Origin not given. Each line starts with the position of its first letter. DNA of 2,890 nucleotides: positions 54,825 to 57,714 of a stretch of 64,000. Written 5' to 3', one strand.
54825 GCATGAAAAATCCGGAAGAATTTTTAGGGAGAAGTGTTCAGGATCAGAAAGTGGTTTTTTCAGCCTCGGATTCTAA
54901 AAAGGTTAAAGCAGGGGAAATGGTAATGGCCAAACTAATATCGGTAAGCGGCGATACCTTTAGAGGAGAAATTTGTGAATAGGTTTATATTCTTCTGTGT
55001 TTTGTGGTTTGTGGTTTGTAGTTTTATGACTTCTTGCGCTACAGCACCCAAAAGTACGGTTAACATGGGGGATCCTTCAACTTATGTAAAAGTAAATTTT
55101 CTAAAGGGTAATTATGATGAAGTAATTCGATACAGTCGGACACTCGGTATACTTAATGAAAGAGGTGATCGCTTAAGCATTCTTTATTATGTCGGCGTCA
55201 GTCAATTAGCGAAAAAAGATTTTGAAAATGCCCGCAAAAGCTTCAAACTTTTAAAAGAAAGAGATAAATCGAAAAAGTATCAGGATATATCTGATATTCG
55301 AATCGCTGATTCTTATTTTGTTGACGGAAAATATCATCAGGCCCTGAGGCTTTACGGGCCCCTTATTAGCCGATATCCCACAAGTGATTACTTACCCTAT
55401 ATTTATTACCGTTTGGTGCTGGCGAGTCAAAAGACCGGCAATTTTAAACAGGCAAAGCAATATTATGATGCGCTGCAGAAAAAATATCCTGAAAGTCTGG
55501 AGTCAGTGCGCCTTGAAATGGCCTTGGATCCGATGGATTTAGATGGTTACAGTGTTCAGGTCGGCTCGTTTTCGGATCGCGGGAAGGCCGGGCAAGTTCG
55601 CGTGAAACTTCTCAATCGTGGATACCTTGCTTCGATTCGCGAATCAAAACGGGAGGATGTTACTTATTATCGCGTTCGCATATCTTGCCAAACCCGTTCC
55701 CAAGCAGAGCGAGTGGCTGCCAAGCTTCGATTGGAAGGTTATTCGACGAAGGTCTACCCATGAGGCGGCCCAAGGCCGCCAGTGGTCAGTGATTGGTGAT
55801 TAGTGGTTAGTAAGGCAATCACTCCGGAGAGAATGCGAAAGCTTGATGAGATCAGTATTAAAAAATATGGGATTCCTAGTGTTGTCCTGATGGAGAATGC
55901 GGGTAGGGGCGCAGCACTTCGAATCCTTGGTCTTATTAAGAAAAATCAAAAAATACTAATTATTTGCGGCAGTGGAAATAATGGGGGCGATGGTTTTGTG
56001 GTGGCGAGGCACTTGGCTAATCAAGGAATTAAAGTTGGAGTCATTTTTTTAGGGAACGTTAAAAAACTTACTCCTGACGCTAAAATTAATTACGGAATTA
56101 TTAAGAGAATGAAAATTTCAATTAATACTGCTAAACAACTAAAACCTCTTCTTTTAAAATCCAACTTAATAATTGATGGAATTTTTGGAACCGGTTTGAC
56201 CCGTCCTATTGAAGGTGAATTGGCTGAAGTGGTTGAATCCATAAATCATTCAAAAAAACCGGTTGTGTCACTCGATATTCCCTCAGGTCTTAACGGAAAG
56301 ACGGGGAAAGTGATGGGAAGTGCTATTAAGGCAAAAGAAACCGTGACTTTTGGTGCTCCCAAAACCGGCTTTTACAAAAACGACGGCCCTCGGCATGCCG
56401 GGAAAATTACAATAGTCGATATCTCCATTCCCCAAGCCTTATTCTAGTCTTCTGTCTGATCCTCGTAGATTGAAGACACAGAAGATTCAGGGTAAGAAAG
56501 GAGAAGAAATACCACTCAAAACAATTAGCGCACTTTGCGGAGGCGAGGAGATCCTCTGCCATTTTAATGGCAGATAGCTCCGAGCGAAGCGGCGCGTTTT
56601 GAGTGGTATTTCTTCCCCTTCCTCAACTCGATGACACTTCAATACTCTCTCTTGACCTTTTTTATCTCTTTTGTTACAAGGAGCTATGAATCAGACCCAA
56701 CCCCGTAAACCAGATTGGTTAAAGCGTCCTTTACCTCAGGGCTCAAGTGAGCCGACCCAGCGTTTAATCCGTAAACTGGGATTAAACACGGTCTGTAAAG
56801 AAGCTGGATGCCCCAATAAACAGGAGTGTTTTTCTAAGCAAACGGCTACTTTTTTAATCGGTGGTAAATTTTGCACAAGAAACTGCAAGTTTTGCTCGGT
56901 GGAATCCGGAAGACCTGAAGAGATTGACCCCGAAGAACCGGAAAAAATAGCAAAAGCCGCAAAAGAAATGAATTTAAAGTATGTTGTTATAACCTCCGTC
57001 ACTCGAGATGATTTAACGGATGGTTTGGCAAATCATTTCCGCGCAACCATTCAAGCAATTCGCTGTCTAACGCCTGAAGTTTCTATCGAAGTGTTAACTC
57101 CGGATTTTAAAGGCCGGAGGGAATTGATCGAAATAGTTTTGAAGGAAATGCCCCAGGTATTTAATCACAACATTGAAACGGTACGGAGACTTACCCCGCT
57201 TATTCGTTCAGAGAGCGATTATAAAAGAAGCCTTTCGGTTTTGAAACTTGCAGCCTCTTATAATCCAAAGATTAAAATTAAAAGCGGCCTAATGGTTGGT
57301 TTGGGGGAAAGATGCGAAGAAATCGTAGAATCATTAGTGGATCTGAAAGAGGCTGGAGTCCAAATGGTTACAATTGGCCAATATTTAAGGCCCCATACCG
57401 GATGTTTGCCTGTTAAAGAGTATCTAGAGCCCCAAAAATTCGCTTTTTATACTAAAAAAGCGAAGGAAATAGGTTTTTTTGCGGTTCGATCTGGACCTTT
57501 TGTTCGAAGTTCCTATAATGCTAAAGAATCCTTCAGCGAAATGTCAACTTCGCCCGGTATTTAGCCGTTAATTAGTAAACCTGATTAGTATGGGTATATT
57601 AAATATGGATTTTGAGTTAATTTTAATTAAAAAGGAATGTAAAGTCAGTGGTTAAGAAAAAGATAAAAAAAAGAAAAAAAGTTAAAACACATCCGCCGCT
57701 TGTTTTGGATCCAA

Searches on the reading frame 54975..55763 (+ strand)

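Call 17: search_protein_families(library=pfam, proteins=[window:54975-55763:+])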
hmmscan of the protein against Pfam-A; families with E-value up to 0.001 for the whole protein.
window:54975-55763:+ (262 aa): 9 families
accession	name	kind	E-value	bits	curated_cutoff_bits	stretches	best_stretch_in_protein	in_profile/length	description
PF13174.12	TPR_6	-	4.6e-12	46.2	26.3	1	144-174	3-33/33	Tetratricopeptide repeat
PF05036.18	SPOR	-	3.1e-10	40.7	21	1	191-256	4-70/76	SPOR domain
PF07719.23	TPR_2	-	5.3e-08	32.8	27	0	143-173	3-33/34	Tetratricopeptide repeat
PF13525.12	YfiO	-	2.7e-07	31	25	1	69-151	7-89/203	Outer membrane lipoprotein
PF13432.12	TPR_16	-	4.1e-06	27.6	32.7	0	145-174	1-30/65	Tetratricopeptide repeat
PF13428.12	TPR_14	-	6.2e-06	26.8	23.5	0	144-176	4-36/44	Tetratricopeptide repeat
PF14559.12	TPR_19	-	9.6e-05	23.1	25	0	117-174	4-58/68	Tetratricopeptide repeat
PF14853.12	Fis1_TPR_C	-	0.00019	22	25.3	0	143-182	4-42/53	Fis1 C-terminal tetratricopeptide repeat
PF09976.15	TPR_21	-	0.00063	20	25.5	0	76-126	85-135/193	Tetratricopeptide repeat-like domain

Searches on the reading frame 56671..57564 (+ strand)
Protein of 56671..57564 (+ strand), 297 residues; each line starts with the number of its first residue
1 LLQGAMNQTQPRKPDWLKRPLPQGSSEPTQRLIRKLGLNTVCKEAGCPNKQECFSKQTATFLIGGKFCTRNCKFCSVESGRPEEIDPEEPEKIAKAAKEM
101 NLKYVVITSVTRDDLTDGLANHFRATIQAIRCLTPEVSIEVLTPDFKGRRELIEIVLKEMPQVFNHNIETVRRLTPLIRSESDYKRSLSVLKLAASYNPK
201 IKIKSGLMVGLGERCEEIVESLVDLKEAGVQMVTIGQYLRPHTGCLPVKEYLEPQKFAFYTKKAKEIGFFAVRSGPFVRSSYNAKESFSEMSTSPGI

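Call 17: search_protein_families(library=pfam, proteins=[window:56671-57564:+])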
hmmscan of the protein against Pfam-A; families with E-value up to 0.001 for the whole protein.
window:56671-57564:+ (297 aa): 2 families
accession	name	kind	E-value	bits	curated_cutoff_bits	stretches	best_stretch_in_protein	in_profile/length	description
PF04055.27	Radical_SAM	-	5.6e-20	72.6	29.5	1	65-222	4-163/166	Radical SAM superfamily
PF16881.10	LIAS_N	-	0.00076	20.3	27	0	7-47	55-96/96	N-terminal domain of lipoyl synthase of Radical_SAM family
